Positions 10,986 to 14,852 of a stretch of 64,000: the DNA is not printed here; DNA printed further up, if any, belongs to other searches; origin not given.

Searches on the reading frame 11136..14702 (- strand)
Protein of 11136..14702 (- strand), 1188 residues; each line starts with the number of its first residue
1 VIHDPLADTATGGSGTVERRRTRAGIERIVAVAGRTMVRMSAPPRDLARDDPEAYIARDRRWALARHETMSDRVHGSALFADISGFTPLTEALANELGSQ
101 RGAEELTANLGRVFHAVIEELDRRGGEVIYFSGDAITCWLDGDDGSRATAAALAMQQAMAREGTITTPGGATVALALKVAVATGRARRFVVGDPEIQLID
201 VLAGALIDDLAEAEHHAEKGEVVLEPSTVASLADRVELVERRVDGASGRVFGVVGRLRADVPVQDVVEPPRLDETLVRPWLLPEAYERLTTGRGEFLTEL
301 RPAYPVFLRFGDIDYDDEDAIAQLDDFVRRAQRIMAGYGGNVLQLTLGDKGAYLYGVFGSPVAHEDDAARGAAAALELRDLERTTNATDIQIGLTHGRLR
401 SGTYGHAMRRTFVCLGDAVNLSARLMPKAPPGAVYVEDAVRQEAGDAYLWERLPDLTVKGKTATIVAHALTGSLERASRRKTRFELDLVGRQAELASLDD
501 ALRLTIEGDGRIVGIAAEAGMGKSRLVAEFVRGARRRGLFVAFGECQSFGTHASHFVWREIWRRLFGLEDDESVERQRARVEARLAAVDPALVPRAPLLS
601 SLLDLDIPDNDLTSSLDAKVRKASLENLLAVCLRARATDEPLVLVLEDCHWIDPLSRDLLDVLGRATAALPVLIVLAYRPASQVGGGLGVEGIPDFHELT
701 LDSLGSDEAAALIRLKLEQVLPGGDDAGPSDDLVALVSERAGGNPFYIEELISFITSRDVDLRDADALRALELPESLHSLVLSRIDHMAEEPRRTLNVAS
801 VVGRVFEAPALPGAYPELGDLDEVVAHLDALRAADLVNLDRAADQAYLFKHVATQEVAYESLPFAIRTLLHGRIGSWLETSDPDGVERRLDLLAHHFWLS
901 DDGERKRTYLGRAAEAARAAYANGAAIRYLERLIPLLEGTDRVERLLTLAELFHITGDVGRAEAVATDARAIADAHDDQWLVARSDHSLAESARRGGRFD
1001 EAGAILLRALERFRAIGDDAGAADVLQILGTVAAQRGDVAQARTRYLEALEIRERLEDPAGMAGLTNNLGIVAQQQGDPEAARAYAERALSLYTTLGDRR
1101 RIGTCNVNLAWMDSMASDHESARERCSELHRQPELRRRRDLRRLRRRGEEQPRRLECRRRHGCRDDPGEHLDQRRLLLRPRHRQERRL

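Call 62: search_protein_families(library=pfam, proteins=[window:11136-14702:-], max_evalue=0.00001)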
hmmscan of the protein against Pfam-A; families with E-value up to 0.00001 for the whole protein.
window:11136-14702:- (1188 aa): 5 families
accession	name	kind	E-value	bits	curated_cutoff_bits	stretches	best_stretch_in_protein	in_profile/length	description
PF13191.12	AAA_16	-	1.3e-22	81.5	32.6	1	488-675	2-167/167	AAA ATPase domain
PF13424.12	TPR_12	-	1.7e-21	76.6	30.1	2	982-1054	2-76/77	Tetratricopeptide repeat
PF13374.12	TPR_10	-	1.1e-08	35.2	27.5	0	1066-1094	5-33/42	Tetratricopeptide repeat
PF07719.23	TPR_2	-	4.1e-08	33.2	27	0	1067-1093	5-31/34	Tetratricopeptide repeat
PF00211.25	Guanylate_cyc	-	8.2e-08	32.5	21.9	0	355-463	62-175/183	Adenylate and Guanylate cyclase catalytic domain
